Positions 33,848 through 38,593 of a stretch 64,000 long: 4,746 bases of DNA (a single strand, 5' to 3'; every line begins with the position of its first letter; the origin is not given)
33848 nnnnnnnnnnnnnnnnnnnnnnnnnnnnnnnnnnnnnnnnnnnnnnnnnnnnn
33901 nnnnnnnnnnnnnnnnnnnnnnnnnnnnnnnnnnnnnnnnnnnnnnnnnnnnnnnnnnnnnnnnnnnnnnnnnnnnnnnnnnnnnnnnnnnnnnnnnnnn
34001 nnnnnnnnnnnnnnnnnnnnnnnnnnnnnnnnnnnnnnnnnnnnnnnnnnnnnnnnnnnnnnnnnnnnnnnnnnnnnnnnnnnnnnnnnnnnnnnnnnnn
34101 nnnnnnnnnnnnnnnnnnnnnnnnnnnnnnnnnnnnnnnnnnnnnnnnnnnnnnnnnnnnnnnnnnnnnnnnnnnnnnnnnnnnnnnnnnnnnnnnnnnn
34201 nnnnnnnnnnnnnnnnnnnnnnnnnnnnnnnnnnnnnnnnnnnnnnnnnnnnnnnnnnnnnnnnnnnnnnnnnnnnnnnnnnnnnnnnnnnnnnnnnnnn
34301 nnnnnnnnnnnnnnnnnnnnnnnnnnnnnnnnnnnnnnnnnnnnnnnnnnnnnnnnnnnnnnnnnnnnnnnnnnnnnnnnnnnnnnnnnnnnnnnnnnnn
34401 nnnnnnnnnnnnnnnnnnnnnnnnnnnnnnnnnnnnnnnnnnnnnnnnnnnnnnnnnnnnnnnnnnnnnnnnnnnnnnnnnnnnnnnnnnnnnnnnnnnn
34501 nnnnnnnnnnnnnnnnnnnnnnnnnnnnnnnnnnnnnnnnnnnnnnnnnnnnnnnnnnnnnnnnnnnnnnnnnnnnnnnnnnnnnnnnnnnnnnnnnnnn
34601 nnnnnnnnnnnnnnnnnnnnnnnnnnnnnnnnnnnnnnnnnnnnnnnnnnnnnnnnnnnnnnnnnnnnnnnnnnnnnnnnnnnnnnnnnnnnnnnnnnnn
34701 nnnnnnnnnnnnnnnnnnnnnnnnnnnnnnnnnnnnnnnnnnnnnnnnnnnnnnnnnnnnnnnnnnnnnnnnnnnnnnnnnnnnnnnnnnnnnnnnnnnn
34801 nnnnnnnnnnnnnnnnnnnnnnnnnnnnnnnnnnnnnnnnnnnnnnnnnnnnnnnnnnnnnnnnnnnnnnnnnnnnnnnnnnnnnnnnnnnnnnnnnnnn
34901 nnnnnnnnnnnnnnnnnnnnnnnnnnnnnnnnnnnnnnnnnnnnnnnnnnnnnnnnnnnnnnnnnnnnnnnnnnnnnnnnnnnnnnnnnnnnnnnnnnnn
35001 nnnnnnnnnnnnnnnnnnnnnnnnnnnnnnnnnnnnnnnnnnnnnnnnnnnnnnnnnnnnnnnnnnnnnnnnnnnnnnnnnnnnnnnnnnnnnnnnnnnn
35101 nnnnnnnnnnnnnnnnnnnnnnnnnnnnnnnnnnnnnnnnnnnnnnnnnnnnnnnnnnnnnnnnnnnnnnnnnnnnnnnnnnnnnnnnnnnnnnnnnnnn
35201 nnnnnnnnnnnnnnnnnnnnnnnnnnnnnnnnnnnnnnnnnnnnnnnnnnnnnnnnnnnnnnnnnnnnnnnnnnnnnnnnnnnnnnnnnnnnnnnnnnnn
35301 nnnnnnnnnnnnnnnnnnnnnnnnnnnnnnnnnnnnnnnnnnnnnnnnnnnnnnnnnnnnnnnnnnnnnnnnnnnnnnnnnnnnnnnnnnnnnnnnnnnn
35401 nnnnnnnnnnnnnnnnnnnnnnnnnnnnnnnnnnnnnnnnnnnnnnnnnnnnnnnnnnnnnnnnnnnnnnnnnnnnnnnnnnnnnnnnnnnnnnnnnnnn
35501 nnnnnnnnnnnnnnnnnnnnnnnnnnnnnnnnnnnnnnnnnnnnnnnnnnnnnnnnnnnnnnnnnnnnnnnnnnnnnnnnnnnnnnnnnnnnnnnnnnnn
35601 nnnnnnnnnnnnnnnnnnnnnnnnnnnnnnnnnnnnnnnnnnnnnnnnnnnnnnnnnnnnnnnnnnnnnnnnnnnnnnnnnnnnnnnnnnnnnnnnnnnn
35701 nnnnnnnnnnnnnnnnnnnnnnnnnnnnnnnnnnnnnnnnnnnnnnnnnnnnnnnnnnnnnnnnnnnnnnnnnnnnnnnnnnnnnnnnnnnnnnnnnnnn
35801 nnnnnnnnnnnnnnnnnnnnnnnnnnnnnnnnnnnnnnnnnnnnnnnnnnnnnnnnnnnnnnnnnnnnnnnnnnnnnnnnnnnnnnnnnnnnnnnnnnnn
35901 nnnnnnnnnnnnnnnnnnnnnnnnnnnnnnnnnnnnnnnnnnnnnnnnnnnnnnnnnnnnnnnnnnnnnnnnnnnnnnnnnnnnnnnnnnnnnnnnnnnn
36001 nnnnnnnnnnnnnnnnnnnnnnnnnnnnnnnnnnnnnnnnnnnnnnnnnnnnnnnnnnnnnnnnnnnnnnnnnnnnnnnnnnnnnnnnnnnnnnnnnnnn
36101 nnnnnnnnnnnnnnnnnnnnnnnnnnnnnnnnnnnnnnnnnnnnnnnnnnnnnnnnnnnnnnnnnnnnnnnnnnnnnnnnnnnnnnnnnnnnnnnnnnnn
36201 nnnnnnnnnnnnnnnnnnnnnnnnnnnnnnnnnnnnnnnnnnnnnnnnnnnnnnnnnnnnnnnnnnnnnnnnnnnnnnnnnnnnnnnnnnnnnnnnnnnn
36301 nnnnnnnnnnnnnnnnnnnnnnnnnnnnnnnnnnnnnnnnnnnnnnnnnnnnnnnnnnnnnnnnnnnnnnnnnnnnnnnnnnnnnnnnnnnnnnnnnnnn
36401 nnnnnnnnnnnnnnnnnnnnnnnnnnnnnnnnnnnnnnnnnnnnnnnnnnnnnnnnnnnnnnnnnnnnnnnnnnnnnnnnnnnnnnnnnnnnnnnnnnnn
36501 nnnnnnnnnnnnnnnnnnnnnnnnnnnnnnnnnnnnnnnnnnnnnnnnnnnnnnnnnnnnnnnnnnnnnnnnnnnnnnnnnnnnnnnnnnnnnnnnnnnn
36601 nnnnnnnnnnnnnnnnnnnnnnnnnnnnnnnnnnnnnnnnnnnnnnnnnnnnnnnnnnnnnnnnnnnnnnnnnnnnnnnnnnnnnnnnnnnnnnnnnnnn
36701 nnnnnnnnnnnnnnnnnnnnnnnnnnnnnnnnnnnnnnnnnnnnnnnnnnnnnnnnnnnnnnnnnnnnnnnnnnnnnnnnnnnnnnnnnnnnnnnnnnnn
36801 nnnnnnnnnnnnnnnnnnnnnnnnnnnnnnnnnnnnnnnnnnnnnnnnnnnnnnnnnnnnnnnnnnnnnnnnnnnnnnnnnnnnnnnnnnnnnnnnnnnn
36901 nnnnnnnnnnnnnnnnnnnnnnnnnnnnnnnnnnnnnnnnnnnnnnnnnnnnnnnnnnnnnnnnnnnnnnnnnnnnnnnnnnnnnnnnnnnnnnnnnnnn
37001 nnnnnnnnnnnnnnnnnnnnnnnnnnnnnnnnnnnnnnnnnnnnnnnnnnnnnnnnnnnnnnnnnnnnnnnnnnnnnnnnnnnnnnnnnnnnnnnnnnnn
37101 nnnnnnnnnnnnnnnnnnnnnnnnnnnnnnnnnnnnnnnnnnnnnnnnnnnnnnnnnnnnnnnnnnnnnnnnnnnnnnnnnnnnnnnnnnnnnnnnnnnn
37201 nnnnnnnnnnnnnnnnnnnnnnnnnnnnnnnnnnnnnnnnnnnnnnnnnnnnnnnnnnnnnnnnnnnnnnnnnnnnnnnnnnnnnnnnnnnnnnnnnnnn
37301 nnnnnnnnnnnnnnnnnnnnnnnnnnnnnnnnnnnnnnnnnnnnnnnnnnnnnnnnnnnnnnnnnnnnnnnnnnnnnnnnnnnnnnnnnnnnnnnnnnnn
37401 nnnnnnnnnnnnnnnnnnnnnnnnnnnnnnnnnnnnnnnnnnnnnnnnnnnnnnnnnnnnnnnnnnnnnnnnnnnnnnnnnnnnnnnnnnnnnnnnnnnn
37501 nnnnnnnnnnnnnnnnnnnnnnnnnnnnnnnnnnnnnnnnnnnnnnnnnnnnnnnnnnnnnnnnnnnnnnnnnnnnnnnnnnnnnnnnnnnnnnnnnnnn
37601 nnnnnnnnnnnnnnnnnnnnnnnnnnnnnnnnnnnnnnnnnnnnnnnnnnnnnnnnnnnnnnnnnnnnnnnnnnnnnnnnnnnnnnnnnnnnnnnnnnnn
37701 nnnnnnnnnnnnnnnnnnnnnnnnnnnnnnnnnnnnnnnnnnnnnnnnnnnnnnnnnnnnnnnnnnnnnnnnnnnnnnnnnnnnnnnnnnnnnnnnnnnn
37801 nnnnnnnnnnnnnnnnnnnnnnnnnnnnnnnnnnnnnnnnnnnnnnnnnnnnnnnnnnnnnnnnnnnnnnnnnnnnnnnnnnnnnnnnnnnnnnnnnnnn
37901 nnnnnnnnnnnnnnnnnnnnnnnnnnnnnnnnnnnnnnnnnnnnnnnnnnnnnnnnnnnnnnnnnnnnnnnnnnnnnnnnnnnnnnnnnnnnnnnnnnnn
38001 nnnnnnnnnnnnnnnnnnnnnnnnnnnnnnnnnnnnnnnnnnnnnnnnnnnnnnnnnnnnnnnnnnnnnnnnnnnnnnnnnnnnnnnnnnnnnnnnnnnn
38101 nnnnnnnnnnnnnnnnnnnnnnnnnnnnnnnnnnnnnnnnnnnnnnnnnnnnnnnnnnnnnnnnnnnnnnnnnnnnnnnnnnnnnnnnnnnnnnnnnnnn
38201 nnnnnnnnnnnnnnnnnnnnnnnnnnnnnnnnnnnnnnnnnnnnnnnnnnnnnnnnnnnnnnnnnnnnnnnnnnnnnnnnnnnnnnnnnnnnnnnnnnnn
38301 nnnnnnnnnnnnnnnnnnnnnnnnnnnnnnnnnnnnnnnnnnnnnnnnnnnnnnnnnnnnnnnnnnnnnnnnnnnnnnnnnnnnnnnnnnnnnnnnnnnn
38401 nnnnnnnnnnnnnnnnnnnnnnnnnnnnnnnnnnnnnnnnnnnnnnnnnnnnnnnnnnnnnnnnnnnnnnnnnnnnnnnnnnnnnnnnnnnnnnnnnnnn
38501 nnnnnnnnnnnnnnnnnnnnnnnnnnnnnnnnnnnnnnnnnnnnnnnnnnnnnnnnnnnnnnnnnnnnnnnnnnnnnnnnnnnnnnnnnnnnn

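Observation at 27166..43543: Tandem pair of giant paralogous metzincin / Calx-beta / lectin surface proteins (2226 and 3182 aa)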

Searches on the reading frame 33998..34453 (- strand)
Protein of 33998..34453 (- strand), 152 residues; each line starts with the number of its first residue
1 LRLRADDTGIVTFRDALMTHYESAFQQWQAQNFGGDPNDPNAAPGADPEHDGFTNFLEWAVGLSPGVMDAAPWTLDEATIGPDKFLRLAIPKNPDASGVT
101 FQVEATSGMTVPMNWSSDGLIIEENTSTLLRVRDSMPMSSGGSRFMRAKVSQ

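Call 20: search_protein_families(library=pfam, proteins=[window:33998-34453:-], max_evalue=1)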
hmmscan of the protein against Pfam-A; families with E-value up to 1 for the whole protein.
seq(152 aa): 0 families

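Call 43: find_homologous_proteins(query=A3, max_evalue=0.001)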
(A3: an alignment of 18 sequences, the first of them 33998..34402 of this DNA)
Query A3 (18 sequences) (135 aa, profile of the alignment): 58 proteins with E <= 0.001 among 2776 candidates.
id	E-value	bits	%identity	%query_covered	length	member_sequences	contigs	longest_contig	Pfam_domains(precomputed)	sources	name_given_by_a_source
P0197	9.1e-50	186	60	100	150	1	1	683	-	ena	-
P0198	9.7e-49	183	53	99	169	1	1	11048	-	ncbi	-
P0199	2.3e-47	178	46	98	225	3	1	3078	-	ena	-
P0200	8.6e-43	164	47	99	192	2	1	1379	-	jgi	jgi:hypothetical protein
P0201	2.6e-39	152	50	94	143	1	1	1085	-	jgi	jgi:hypothetical protein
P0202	3.1e-23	100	28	73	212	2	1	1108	PF03160.21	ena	-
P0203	2.8e-22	97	34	96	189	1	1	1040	-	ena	-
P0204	1.0e-20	92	29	53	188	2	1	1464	-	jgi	jgi:hypothetical protein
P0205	2.1e-20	91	29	61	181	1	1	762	-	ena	-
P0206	6.6e-20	90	29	95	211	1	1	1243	-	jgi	jgi:hypothetical protein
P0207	7.3e-20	89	43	10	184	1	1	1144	-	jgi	jgi:hypothetical protein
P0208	6.0e-17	80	33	94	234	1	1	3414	-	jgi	jgi:hypothetical protein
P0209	1.9e-16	78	30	96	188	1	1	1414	-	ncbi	-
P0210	2.4e-16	78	32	93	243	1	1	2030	-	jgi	jgi:hypothetical protein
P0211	3.5e-16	77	38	94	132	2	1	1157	-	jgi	jgi:hypothetical protein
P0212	8.8e-16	76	24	97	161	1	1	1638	-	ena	-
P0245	1.1e-5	43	28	95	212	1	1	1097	PF17164.11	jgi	jgi:hypothetical protein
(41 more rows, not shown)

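Call 50: predict_structure(alignment_id=A4)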
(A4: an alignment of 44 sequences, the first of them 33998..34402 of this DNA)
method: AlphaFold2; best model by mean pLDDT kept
length: 135 residues; sequences in the alignment: 44
mean_pLDDT: 95.3   pTM: 0.85
mean pLDDT of the five models: 95.3, 95.0, 94.7, 94.6, 94.5
residues with pLDDT >= 90: 125; 70-90: 10; 50-70: 0; < 50: 0
segments of 3 or more residues with pLDDT < 50: none
pLDDT, mean of each block of 10 residues (from residue 1): 91 95 97 96 96 95 97 98 96 92 97 97 91 96
secondary structure, 60 per line:
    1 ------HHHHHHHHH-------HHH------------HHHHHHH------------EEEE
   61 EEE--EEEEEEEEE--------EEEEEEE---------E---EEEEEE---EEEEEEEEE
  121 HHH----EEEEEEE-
elements in order: H7-15 H38-44 E57-63 E66-74 E83-89 E103-108 E112-120 E128-134

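Call 53: fold_search(model_id=the predicted structure, library=pdb)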
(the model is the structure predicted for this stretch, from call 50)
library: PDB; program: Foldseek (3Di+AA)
matches with E <= 10: 714; with E <= 0.001: 0
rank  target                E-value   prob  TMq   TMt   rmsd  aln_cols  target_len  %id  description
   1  8kad_B                1.4e-02  0.93  0.32  0.36   5.5        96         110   10  Crystal structure of an antibody light chain tetramer with 3D domain swapping (released 2023-12-27)
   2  7wrk                  1.4e-02  0.63  0.25  0.22  15.2       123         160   16  Structure of hypothetical protein TTHA1873 from Thermus thermophilus (released 2022-03-09)
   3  6nmy_D                1.8e-02  0.97  0.36  0.27   4.8        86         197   16  A Cytokine-receptor complex (released 2020-01-22)
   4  6nmy_B                2.3e-02  0.97  0.37  0.28   4.9        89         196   16  A Cytokine-receptor complex (released 2020-01-22)
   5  4n8p                  2.6e-02  0.69  0.29  0.31   8.2       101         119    6  Crystal structure of a strand swapped CTLA-4 from Duckbill Platypus [PSI-NYSGRC-012711] (released 2013-10-30)
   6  4qqv_A                2.9e-02  0.92  0.37  0.16   5.3        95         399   21  Extracellular domains of mouse IL-3 beta receptor (released 2014-09-03)
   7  4qqv_C                3.1e-02  0.92  0.37  0.16   5.4        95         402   19  Extracellular domains of mouse IL-3 beta receptor (released 2014-09-03)
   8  3f62_A                4.3e-02  0.63  0.29  0.33   7.3        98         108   14  Crystal Structure of Human IL-18 in complex with Ectromelia virus IL-18 Binding Protein (released 2009-01-06)
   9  4dlo_B                5.2e-02  0.77  0.30  0.14   7.8        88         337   14  Crystal structure of the GAIN and HormR domains of brain angiogenesis inhibitor 3 (BAI3) (released 2012-02-22)
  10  9g13_C                5.5e-02  0.63  0.28  0.30   6.7        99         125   10  VHH H3-2 in complex with Tau C-terminal peptide (released 2024-07-31)
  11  8v9w_A                8.0e-02  0.77  0.34  0.38   5.1        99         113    8  X-ray crystal structure of JGFN4 complexed with fentanyl (released 2024-08-07)
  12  8v9x                  8.0e-02  0.69  0.32  0.35   6.2        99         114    9  X-ray crystal structure of JGFN4 complex with fentanyl (released 2024-08-07)
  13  8ikj                  9.0e-02  0.41  0.26  0.08  11.6       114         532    7  Cryo-EM structure of the inactive CD97 (released 2024-02-14)
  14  4zso_F                1.2e-01  0.47  0.29  0.21   6.3        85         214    8  Crystal structure of a complex between B7-H6, a tumor cell ligand for natural cytotoxicity receptor NKp30, and an inhi (released 2016-05-18)
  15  7dda                  1.2e-01  0.33  0.28  0.30   6.9       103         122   12  Envelope protein VP37 a crystal structure from White Spot Syndrome Virus (released 2021-06-23)
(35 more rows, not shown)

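Call 73: search_protein_families(library=ncbifam, proteins=[window:33998-34402:-, P0202, P0212, P0245, P0206], max_evalue=1)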
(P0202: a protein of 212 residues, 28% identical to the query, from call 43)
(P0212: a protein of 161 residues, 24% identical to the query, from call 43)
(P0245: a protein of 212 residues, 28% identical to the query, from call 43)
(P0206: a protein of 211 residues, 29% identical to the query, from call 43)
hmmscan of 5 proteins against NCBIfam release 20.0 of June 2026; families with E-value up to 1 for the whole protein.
window:33998-34402:- (135 aa): 0 families

P0202 (212 aa): 1 family
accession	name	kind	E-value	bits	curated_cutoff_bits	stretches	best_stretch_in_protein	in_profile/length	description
TIGR00845.1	caca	equivalog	0.059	11.1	679.85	1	2-52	432-482/921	sodium/calcium exchanger 1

P0212 (161 aa): 0 families

P0245 (212 aa): 1 family
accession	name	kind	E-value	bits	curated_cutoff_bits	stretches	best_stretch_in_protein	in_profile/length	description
TIGR02608.1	delta_60_rpt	domain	6.8e-06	25.8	76.5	1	14-27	31-44/55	delta-60 repeat domain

P0206 (211 aa): 1 family
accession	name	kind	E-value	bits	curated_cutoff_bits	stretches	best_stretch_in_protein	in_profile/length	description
TIGR01002.1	hlyII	subfamily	0.061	12.9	245.6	1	94-152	221-277/313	beta-channel forming cytolysin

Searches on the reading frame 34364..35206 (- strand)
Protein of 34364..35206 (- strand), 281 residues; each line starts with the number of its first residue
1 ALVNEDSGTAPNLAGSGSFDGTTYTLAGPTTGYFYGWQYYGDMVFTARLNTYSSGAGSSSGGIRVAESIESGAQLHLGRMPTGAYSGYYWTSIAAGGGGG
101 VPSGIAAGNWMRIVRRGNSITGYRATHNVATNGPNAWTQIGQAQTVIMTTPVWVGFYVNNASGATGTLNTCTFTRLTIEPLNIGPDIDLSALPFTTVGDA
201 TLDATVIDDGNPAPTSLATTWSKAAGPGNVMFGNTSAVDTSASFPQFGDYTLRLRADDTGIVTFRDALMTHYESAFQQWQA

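Call 20: search_protein_families(library=pfam, proteins=[window:34364-35206:-], max_evalue=1)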
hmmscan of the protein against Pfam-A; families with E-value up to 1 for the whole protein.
seq(281 aa): 1 family
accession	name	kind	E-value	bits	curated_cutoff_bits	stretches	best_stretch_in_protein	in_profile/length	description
PF22352.2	K319L-like_PKD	-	0.00091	19.6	27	1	200-259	14-71/84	K319L-like, PKD domain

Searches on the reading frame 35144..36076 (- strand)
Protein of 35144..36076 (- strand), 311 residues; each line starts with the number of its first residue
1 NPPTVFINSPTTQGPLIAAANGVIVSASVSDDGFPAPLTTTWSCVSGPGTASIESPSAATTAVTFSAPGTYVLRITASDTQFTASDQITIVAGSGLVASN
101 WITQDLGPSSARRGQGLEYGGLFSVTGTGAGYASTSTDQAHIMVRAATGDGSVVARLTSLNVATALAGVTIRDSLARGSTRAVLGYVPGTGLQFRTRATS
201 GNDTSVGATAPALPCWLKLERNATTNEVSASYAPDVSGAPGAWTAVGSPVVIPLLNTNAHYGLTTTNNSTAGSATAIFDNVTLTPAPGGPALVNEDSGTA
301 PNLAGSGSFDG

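Call 20: search_protein_families(library=pfam, proteins=[window:35144-36076:-], max_evalue=1)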
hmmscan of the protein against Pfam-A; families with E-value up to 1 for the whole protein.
seq(311 aa): 4 families
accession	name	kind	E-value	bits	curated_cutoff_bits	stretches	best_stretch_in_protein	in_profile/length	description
PF22352.2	K319L-like_PKD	-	3.1e-08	34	27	1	21-90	12-82/84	K319L-like, PKD domain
PF00801.26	PKD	-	5.7e-05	23.5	23.5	1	18-91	12-79/80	PKD domain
PF18911.6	PKD_4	-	0.046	14.2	27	1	17-85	14-76/85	PKD domain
PF18981.6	InlK_D3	-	0.072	13.6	25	1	60-90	41-71/75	Internalin K domain (D3/D4)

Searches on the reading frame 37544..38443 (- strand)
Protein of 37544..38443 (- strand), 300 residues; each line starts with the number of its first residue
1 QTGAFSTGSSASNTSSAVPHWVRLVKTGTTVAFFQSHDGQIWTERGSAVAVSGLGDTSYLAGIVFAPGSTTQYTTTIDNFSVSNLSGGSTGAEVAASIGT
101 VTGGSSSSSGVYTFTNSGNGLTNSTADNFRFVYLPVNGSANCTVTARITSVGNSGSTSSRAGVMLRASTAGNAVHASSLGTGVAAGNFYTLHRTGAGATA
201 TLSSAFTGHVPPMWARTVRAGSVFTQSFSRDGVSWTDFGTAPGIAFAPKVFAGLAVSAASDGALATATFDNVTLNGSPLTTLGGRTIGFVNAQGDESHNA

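Call 20: search_protein_families(library=pfam, proteins=[window:37544-38443:-], max_evalue=1)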
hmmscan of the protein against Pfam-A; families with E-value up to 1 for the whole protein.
seq(300 aa): 2 families
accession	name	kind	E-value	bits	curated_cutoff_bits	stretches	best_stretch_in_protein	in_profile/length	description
PF07081.18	DUF1349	-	1.5e-06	28.4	32.4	2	209-275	113-177/179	Protein of unknown function (DUF1349)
PF21527.2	Stv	-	0.16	13.2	24.2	1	16-105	16-78/121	Putative adhesin Stv domain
